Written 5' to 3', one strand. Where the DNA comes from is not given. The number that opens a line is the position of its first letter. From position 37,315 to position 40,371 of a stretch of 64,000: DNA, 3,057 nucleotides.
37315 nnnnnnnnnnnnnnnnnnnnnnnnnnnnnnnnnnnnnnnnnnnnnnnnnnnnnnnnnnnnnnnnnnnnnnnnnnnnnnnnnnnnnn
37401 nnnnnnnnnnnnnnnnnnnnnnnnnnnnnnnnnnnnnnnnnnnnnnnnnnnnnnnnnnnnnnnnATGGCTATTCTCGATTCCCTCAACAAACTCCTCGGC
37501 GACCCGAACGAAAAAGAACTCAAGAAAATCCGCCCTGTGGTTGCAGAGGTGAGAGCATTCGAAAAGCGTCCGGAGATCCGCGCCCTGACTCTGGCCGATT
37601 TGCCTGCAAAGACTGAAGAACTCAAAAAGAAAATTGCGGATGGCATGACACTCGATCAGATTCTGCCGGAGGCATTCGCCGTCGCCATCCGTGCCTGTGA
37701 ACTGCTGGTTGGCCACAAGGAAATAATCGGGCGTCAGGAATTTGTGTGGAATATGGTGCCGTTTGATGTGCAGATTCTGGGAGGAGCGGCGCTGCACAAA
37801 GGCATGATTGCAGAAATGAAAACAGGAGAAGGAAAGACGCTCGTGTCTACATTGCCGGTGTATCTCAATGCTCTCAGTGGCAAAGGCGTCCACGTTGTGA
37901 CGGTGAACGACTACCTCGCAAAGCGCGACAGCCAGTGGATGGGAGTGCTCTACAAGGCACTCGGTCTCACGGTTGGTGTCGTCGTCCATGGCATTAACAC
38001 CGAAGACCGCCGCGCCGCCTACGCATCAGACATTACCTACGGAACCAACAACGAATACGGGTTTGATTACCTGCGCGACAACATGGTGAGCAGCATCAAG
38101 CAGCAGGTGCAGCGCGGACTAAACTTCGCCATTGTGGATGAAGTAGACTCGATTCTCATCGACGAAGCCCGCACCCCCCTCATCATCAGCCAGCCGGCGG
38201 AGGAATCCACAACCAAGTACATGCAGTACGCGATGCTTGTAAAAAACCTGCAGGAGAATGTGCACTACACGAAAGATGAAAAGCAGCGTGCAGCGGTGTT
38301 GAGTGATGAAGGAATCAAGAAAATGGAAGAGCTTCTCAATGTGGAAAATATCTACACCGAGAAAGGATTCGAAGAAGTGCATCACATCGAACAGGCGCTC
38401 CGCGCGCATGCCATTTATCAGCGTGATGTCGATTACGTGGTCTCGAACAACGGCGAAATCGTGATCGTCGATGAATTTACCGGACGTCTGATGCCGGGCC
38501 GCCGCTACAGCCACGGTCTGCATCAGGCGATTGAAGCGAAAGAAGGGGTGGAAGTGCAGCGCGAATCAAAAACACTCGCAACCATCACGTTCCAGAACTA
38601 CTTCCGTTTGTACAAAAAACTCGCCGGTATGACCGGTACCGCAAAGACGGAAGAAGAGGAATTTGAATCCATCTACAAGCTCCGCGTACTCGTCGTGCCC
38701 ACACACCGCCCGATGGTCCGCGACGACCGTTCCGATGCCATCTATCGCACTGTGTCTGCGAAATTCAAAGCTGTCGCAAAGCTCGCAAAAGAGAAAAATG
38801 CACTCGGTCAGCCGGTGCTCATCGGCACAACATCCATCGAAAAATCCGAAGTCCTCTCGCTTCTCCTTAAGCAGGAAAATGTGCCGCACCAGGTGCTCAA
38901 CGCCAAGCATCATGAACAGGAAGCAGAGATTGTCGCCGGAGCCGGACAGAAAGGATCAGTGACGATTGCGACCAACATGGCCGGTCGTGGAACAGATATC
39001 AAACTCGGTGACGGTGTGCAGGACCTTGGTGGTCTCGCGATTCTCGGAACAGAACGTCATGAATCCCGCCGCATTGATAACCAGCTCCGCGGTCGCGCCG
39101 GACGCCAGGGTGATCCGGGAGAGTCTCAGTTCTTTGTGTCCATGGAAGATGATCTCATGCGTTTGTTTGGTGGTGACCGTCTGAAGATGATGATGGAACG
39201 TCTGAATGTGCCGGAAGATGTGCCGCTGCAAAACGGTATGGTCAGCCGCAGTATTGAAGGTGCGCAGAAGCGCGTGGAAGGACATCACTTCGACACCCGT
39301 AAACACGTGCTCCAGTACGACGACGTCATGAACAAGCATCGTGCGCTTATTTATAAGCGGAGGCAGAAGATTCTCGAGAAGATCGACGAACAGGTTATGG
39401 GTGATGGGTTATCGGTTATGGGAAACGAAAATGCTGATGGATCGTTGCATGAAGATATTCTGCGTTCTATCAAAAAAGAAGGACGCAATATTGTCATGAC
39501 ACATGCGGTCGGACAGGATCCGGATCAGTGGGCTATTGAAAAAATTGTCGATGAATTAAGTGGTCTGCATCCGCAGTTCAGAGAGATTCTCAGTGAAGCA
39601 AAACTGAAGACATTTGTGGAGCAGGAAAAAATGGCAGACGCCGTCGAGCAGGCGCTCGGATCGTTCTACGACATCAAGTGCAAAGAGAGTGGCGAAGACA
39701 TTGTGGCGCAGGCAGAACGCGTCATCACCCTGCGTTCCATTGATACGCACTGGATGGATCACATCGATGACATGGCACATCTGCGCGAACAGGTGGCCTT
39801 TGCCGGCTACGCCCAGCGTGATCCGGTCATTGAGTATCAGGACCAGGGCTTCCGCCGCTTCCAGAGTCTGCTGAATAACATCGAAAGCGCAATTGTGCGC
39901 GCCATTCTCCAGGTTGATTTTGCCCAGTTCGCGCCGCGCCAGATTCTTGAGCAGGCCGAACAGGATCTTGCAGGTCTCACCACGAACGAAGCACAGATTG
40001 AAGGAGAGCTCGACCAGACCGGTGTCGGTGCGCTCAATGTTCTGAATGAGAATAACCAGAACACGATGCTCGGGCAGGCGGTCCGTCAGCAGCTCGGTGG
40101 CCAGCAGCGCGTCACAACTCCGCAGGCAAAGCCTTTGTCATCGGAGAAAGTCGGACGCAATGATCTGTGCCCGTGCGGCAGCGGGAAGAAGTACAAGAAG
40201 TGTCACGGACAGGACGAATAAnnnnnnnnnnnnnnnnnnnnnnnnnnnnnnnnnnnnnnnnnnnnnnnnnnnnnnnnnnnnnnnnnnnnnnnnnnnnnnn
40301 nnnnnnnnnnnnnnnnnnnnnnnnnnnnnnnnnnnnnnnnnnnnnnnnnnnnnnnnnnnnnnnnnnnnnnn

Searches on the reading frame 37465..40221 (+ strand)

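Call 71: search_protein_families(library=pfam, proteins=[window:37465-40221:+], max_evalue=0.001)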
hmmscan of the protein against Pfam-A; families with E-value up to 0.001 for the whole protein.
window:37465-40221:+ (918 aa): 7 families
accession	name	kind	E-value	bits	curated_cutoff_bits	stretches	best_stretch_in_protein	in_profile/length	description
PF07517.20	SecA_DEAD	-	4.1e-121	404.2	24.6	1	8-401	2-290/290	SecA DEAD-like domain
PF21090.3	P-loop_SecA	-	5.7e-76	255.1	27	2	416-517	1-102/205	SecA P-loop domain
PF07516.18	SecA_SW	-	6e-51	173.8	26.7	1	587-817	1-199/200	SecA Wing and Scaffold domain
PF01043.26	SecA_PP_bind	-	2.2e-40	138.1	23.5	1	248-357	2-110/110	SecA preprotein cross-linking domain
PF02810.21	SEC-C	-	1.9e-10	40.8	20.4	1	898-915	1-18/19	SEC-C motif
PF00270.35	DEAD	-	1.4e-06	28.6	26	1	112-233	15-132/167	DEAD/DEAH box helicase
PF00271.37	Helicase_C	-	2.9e-05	24.7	23.5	1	433-549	2-110/110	Helicase conserved C-terminal domain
